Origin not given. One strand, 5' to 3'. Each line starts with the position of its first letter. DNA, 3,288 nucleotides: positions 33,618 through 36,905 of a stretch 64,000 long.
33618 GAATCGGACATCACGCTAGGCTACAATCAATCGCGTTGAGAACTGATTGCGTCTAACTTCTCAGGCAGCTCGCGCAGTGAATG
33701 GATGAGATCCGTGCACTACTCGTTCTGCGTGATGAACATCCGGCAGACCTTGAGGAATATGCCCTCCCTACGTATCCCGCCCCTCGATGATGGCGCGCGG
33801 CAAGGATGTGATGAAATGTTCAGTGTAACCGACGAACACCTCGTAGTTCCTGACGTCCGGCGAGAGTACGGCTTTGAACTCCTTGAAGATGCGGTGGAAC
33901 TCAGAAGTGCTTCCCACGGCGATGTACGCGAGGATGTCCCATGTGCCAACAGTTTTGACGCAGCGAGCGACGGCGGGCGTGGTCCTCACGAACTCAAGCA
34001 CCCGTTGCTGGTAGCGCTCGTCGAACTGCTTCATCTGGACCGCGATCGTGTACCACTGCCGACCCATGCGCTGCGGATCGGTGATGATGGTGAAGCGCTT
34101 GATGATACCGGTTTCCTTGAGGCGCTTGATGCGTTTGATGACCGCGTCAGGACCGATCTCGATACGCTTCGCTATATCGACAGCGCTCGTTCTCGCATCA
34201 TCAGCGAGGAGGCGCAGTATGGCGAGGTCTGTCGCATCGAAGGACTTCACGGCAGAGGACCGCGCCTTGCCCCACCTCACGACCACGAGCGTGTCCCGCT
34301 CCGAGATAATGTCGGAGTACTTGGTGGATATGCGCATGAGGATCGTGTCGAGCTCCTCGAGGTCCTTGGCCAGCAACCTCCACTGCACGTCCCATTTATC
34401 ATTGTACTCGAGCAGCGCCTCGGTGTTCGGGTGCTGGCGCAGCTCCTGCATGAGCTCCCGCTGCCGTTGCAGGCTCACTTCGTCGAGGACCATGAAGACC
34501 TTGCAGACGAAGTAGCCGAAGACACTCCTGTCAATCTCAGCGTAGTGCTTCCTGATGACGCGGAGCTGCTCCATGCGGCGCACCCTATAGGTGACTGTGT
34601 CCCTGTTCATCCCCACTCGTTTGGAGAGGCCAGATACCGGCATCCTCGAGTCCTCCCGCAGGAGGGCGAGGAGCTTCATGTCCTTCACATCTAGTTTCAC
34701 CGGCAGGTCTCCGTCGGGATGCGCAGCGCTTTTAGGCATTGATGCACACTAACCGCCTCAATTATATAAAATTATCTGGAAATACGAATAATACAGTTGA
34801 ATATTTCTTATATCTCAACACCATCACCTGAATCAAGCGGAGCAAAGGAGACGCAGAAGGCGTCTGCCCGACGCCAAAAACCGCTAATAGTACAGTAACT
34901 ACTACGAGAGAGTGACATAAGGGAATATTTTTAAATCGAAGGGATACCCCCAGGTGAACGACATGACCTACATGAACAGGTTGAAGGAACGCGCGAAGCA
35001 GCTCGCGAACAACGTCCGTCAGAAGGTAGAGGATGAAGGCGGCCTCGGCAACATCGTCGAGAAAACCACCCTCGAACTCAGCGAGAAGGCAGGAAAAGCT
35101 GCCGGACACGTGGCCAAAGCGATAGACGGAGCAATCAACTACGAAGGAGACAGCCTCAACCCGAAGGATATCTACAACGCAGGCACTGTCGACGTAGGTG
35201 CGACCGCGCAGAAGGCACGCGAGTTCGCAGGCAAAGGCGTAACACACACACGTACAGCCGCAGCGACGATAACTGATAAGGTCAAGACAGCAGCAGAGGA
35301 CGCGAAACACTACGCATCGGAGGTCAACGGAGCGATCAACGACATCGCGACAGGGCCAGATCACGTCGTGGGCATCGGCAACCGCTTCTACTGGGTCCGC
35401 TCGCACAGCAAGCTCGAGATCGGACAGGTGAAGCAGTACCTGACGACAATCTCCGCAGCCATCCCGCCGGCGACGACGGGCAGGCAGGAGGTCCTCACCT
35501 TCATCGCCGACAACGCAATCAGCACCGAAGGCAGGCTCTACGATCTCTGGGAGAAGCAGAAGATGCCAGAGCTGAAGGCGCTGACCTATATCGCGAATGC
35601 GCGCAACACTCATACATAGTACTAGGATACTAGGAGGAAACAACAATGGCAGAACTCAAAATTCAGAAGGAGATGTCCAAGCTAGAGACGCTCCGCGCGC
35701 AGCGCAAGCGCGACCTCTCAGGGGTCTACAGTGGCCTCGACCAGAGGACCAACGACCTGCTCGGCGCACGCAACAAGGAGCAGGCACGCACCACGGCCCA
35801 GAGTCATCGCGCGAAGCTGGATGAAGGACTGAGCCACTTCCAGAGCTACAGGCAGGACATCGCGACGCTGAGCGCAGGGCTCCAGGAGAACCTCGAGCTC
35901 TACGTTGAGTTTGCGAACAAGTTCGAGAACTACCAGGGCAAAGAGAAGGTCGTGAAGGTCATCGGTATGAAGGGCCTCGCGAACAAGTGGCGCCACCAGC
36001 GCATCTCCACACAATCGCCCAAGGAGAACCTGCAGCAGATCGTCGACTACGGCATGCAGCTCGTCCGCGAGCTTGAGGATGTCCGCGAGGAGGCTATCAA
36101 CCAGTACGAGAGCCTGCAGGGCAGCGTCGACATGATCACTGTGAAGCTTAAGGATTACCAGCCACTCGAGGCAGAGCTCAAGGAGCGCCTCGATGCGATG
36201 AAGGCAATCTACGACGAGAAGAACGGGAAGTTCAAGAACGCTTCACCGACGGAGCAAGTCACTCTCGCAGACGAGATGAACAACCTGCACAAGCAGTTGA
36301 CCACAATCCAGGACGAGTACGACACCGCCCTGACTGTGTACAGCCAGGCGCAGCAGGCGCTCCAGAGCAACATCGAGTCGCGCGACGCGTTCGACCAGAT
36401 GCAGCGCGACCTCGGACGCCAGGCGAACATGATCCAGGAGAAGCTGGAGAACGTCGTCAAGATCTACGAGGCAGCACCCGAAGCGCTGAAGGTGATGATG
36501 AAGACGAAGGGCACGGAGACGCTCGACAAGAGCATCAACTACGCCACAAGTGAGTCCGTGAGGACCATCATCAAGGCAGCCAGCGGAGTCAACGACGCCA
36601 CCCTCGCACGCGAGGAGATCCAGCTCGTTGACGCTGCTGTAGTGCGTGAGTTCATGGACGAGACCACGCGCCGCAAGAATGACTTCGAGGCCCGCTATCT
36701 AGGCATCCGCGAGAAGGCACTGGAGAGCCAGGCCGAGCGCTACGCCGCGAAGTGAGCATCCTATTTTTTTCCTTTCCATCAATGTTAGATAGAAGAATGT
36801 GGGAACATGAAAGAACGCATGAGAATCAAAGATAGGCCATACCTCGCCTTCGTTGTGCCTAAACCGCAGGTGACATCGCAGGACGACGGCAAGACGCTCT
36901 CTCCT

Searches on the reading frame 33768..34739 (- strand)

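Call 109: search_protein_families(library=ncbifam, proteins=[window:33768-34739:-], max_evalue=0.00001)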
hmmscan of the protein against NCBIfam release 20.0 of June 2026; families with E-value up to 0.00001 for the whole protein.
window:33768-34739:- (323 aa): 13 families
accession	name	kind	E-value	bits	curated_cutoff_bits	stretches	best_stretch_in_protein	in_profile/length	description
NF040947.1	trans_reg_LysM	equivalog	4.4e-26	91.3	180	2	168-289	2-119/136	HTH-type transcriptional regulator LysM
NF053758.1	ChrTpTrnRegChrS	equivalog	1.1e-23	83.7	250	2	163-265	8-108/158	chromate efflux transcriptional regulator ChrS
NF008384.0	PRK11179.1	equivalog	7.4e-21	74.6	227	2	166-285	6-124/153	transcriptional regulator AsnC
NF040820.1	trans_reg_LrpA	equivalog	1.3e-20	73.7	250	2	168-233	3-68/141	HTH-type transcriptional regulator LrpA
NF008370.0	PRK11169.1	equivalog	3.6e-18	65.8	233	1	160-289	5-135/164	leucine-responsive transcriptional regulator Lrp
NF041395.1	TranRegLrpA1_Halo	equivalog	1e-12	48.2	250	1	167-271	3-105/142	HTH-type transcriptional regulator LrpA1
NF041396.1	TranRegLrp_Halo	equivalog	2.9e-12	46.7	190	1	167-292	3-123/149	HTH-type transcriptional regulator Lrp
NF040708.3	Siroheme_Dcarb_AhbA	equivalog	6.1e-12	45.5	140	0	188-289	21-119/144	siroheme decarboxylase subunit alpha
NF040707.3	Siroheme_Dcarb_AhbB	equivalog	4.1e-09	36.3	125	0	188-260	18-88/146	siroheme decarboxylase subunit beta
NF033788.1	HTH_metalloreg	subfamily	2.4e-08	33.6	55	0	168-215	10-57/77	metalloregulator ArsR/SmtB family transcription factor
NF053606.1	Sta1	subfamily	1.7e-06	28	80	0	168-239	19-89/100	Sta1 family transcriptional regulator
NF040939.2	trans_reg_lrs14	equivalog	3.4e-06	27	90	0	168-242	20-94/103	Lrs14 family HTH-type transcriptional regulator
TIGR01884.1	cas_HTH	subfamily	4.2e-06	26.3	60.2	0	168-215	141-188/202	CRISPR-associated CARF protein Csa3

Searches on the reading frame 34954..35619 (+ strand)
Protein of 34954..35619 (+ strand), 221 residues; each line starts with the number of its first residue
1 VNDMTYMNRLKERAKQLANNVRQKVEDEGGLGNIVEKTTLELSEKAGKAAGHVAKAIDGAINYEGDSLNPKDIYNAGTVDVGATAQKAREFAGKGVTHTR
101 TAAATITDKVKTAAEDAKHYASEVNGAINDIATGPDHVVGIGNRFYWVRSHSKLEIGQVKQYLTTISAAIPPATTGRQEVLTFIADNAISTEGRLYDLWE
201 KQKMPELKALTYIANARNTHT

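Call 109: search_protein_families(library=ncbifam, proteins=[window:34954-35619:+], max_evalue=0.00001)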
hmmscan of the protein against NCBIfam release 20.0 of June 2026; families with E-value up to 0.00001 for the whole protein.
window:34954-35619:+ (221 aa): 0 families

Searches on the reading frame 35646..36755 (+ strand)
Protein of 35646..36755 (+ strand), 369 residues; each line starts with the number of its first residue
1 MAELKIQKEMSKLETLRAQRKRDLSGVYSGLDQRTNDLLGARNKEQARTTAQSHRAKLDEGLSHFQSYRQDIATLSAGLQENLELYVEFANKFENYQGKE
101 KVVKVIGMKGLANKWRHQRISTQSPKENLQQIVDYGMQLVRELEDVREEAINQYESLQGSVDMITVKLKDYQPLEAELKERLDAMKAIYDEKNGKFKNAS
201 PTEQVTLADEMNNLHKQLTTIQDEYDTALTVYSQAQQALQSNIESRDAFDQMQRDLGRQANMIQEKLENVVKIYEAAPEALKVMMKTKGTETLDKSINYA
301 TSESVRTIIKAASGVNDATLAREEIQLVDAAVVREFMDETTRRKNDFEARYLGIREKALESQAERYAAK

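Call 4: search_protein_families(library=pfam, proteins=[window:35646-36755:+], max_evalue=0.1)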
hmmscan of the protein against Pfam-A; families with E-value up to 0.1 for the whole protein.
window:35646-36755:+ (369 aa): 6 families
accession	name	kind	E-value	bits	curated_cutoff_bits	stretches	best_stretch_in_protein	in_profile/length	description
PF09728.14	Taxilin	-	0.001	18.8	30.3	1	207-281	30-104/302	Myosin-like coiled-coil protein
PF09177.16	STX6_10_61_N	-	0.016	16.2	29.4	1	105-189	14-92/99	Syntaxin 6/10/61, N-terminal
PF12998.12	ING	-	0.02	15.8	23.9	1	201-276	13-87/102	Inhibitor of growth proteins N-terminal histone-binding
PF15739.10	TSNAXIP1_N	-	0.02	15.6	27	1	215-283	41-106/111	Translin-associated factor X-interacting N-terminus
PF12210.13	Hrs_helical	-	0.09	13.7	30.6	1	206-261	35-90/95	Hepatocyte growth factor-regulated tyrosine kinase substrate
PF09820.16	AAA-ATPase_like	-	0.096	12.9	26.1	1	160-241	84-165/201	Predicted AAA-ATPase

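Call 5: search_protein_families(library=ncbifam, proteins=[window:35646-36755:+], max_evalue=0.01)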
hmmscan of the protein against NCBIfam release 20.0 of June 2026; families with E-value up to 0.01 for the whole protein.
window:35646-36755:+ (369 aa): 0 families

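Call 6: search_protein_families(library=padloc, proteins=[window:35646-36755:+], max_evalue=0.01)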
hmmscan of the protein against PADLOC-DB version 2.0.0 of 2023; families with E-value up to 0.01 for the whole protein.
window:35646-36755:+ (369 aa): 0 families

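Call 7: search_protein_families(library=phrogs, proteins=[window:35646-36755:+], max_evalue=0.01)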
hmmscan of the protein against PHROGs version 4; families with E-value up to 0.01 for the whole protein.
window:35646-36755:+ (369 aa): 0 families

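Call 31: search_solved_structures(query=A2, max_evalue=10)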
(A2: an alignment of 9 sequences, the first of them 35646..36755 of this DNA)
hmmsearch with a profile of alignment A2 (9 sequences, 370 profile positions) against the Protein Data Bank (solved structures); distinct sequences matched with E-value up to 10: 14.
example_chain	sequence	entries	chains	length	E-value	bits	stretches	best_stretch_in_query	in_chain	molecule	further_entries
3gn4_A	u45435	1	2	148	0.00072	22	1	116-187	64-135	Myosin-VI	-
2ld3_A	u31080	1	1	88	0.08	15.3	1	129-199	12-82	Myosin VI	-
2lvs_A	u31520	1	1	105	0.11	14.9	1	162-246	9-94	Putative uncharacterized protein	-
5lsj_D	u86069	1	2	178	0.11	14.9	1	156-279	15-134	Kinetochore-associated protein DSN1 homolog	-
9jm3_B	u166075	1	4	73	0.2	14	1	142-199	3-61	LRO-C2-35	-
5lsk_D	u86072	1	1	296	0.2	14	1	155-279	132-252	Kinetochore-associated protein DSN1 homolog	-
7xfr_B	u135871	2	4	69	0.21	14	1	149-204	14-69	Autophagy-related protein 16-1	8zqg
8fwg_g1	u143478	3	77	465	0.31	13.4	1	135-223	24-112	Major capsid protein, gp9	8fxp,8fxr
8ppr_D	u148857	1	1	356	0.32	13.3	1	155-279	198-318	Kinetochore-associated protein DSN1 homolog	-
8q5h_D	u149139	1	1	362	0.34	13.3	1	155-279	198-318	Kinetochore-associated protein DSN1 homolog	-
5fcn_B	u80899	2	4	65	0.46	12.8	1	137-197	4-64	Centrosomal protein of 135 kDa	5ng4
9tlo_A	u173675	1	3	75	0.47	12.8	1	166-204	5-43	Sc-apCC-2-BCL-xL-5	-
6grk_A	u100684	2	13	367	0.62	12.4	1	234-286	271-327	AhlB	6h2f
6grj_G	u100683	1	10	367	0.64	12.3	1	234-286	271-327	AhlB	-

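Call 54: search_protein_families(library=pfam, alignment_id=A2, max_evalue=1)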
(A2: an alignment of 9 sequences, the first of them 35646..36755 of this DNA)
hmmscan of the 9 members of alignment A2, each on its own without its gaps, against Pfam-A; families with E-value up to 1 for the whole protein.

A. member 1, window:35646-36755:+ (369 aa): 11 families
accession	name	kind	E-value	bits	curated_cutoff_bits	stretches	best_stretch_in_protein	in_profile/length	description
PF09728.14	Taxilin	-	0.001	18.8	30.3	1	207-281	30-104/302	Myosin-like coiled-coil protein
PF09177.16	STX6_10_61_N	-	0.016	16.2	29.4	1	105-189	14-92/99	Syntaxin 6/10/61, N-terminal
PF12998.12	ING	-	0.02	15.8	23.9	1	201-276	13-87/102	Inhibitor of growth proteins N-terminal histone-binding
PF15739.10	TSNAXIP1_N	-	0.02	15.6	27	1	215-283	41-106/111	Translin-associated factor X-interacting N-terminus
PF12210.13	Hrs_helical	-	0.09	13.7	30.6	1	206-261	35-90/95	Hepatocyte growth factor-regulated tyrosine kinase substrate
PF09820.16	AAA-ATPase_like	-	0.096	12.9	26.1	1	160-241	84-165/201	Predicted AAA-ATPase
PF06013.18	WXG100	-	0.11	13.2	27.3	0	172-235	17-84/86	Proteins of 100 residues with WXG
PF17078.10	SHE3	-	0.25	11.4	30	1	126-283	54-205/228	SWI5-dependent HO expression protein 3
PF16535.10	T3SSipB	-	0.32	11.8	31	0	114-186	29-94/155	Type III cell invasion protein SipB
PF08192.17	Peptidase_S64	-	0.33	9.8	23.6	0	201-340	146-266/692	Peptidase family S64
PF03233.18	Cauli_AT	-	0.38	11.1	24.8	0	164-271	60-162/163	Aphid transmission protein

B. families by the number of members that match (of 9 scanned): 35 families (the first 25 are shown)
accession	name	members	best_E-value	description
PF12998.12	ING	3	0.0051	Inhibitor of growth proteins N-terminal histone-binding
PF16454.10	PI3K_P85_iSH2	2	0.0051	Phosphatidylinositol 3-kinase regulatory subunit P85 inter-SH2 domain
PF06013.18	WXG100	2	0.007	Proteins of 100 residues with WXG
PF12210.13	Hrs_helical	2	0.038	Hepatocyte growth factor-regulated tyrosine kinase substrate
PF09820.16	AAA-ATPase_like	2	0.096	Predicted AAA-ATPase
PF07926.17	TPR_MLP1_2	1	0.00072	TPR/MLP1/MLP2-like protein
PF25738.1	Derepression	1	0.00074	Derepression protein family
PF09728.14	Taxilin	1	0.001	Myosin-like coiled-coil protein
PF09553.16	RE_Eco47II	1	0.006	Eco47II restriction endonuclease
PF09177.16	STX6_10_61_N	1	0.016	Syntaxin 6/10/61, N-terminal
PF15739.10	TSNAXIP1_N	1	0.02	Translin-associated factor X-interacting N-terminus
PF00621.25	RhoGEF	1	0.033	RhoGEF domain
PF20813.2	FhbB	1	0.062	Factor H binding protein B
PF00261.25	Tropomyosin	1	0.067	Tropomyosin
PF07671.16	DUF1601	1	0.1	Protein of unknown function (DUF1601)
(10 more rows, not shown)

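Call 74: find_homologous_proteins(query=A2, max_evalue=0.001)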
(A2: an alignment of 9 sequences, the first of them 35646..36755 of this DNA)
Query A2 (9 sequences) (369 aa, profile of the alignment): 1222 proteins with E <= 0.001 among 8000 candidates; the best 120 are listed.
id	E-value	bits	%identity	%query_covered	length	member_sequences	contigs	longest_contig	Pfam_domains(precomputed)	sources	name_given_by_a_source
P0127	3.2e-152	525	50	98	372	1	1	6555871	-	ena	-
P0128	5.9e-152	524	48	98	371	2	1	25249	-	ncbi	-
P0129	1.1e-150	520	49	98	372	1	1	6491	-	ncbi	-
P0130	1.3e-150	520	49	98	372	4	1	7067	-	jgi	jgi:chromosome segregation ATPase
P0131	3.2e-150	519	49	98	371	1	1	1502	-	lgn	-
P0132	4.9e-150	518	47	98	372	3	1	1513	-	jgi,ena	-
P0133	1.9e-149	516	48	98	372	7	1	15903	PF16454.11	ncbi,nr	ncbi:MAG: hypothetical protein GY801_08160 [bacterium]|nr:hypothetical protein [bacterium]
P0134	1.8e-148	513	49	98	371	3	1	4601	-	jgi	jgi:hypothetical protein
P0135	2.0e-148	513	48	98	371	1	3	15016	-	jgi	-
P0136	3.9e-148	512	49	96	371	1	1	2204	PF26052.1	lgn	-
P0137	4.5e-148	511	49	98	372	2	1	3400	-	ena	-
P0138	2.8e-147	509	48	98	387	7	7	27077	-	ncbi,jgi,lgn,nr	ncbi:MAG: hypothetical protein RBT80_04695 [Candidatus Vecturithrix sp.]|jgi:chromosome segregation 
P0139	2.8e-147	509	49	98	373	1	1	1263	-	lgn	-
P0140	3.5e-147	509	100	100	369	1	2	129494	-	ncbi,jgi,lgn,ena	jgi:hypothetical protein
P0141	2.6e-146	506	46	98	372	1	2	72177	-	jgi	jgi:hypothetical protein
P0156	3.8e-88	314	-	-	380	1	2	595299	-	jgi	jgi:hypothetical protein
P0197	6.5e-86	307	-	-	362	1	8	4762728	-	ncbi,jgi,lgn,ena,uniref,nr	ncbi:hypothetical protein C0V73_01030 [Rhizobium sp. TH135]|jgi:hypothetical protein|uniref:hypothet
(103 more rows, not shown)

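Call 75: find_encoding_contigs(protein=P0197, flank=10000, max_places=2)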
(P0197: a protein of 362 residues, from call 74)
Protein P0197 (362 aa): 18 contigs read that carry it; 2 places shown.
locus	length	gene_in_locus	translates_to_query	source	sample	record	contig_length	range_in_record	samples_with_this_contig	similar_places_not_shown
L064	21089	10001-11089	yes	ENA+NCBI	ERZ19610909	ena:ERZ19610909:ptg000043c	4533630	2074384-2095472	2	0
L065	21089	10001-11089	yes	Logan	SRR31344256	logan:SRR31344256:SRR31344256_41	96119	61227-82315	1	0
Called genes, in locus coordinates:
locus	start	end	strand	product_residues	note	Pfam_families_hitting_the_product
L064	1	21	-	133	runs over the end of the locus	PF00581:Rhodanese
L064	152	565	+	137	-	PF04134:DCC1-like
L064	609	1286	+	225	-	PF00106:adh_short, PF01370:Epimerase (weak), PF13561:adh_short_C2, PF23441:SDR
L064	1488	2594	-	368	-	PF13433:Peripla_BP_5, PF13458:Peripla_BP_6, PF01094:ANF_receptor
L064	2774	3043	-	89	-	-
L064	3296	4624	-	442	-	PF00202:Aminotran_3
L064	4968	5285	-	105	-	PF12840:HTH_20, PF01022:HTH_5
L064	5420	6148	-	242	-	PF01243:PNPOx_N, PF13883:CREG_beta-barrel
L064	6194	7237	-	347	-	PF00005:ABC_tran, PF13304:AAA_21 (faint)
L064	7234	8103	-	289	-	PF00528:BPD_transp_1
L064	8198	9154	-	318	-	PF04069:OpuAC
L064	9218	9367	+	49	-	-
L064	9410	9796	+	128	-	PF00034:Cytochrom_C (faint)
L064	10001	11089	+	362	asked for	-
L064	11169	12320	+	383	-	-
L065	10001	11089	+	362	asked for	-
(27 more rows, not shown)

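Call 76: find_encoding_contigs(protein=P0156, flank=10000, max_places=1)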
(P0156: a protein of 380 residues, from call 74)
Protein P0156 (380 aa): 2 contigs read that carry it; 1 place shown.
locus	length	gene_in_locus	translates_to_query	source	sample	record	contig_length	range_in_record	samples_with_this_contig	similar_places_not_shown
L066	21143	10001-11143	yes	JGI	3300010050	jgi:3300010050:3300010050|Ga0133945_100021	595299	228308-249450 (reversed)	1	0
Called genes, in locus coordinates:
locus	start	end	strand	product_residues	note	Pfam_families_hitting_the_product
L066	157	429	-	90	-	-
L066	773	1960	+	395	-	PF03441:FAD_binding_7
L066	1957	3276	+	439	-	PF03109:ABC1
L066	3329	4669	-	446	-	PF00202:Aminotran_3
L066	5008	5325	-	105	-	PF12840:HTH_20, PF01022:HTH_5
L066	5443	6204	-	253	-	PF13883:CREG_beta-barrel, PF01243:PNPOx_N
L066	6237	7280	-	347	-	PF00005:ABC_tran, PF13191:AAA_16 (faint), PF02463:SMC_N (weak), PF13304:AAA_21 (faint)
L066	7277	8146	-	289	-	PF00528:BPD_transp_1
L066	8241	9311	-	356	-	PF04069:OpuAC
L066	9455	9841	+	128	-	PF00034:Cytochrom_C (faint)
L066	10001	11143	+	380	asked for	-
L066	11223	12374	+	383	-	-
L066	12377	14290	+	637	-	PF00004:AAA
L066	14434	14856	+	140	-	PF04480:DUF559, PF18741:MTES_1575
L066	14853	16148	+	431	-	PF20343:DUF6638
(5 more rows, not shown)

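Call 91: search_solved_structures(query=A9, max_evalue=10)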
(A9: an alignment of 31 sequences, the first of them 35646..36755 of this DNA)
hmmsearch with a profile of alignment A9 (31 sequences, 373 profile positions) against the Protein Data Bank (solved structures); distinct sequences matched with E-value up to 10: 35.
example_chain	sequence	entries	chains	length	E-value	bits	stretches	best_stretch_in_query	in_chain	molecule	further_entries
3gn4_A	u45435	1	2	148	0.00013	24.4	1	123-191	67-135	Myosin-VI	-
2ld3_A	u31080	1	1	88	0.00076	21.9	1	133-207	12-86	Myosin VI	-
6u42_7T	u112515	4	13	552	0.0042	19.5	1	158-276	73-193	DC2 | Outer dynein arm protein 1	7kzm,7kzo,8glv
4ilo_A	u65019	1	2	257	0.0075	18.7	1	129-230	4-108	CT398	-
5y05_A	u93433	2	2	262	0.012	18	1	170-262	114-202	msmeg_4306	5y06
1x8y_A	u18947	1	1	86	0.03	16.7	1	179-236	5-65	Lamin A/C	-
6ec0_A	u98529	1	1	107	0.052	15.9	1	206-287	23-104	Keratin 1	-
6kos_A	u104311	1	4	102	0.081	15.2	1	10-96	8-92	SUWA (Super WA20)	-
8qae_A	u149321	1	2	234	0.082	15.2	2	145-267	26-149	sc-apCC-6-SLLA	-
4yv3_A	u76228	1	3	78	0.11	14.9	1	206-271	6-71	Vimentin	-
7v1k_A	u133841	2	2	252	0.11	14.8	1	154-216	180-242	Isoform 2 of Nuclear autoantigenic sperm protein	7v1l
1jth_A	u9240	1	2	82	0.14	14.5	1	126-201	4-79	SNAP25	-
3g67_A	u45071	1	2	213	0.14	14.4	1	134-254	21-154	Methyl-accepting chemotaxis protein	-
4ypc_A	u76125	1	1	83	0.14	14.4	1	206-272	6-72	Vimentin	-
9ojr_H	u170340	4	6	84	0.18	14.1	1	126-201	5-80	Synaptosomal-associated protein 25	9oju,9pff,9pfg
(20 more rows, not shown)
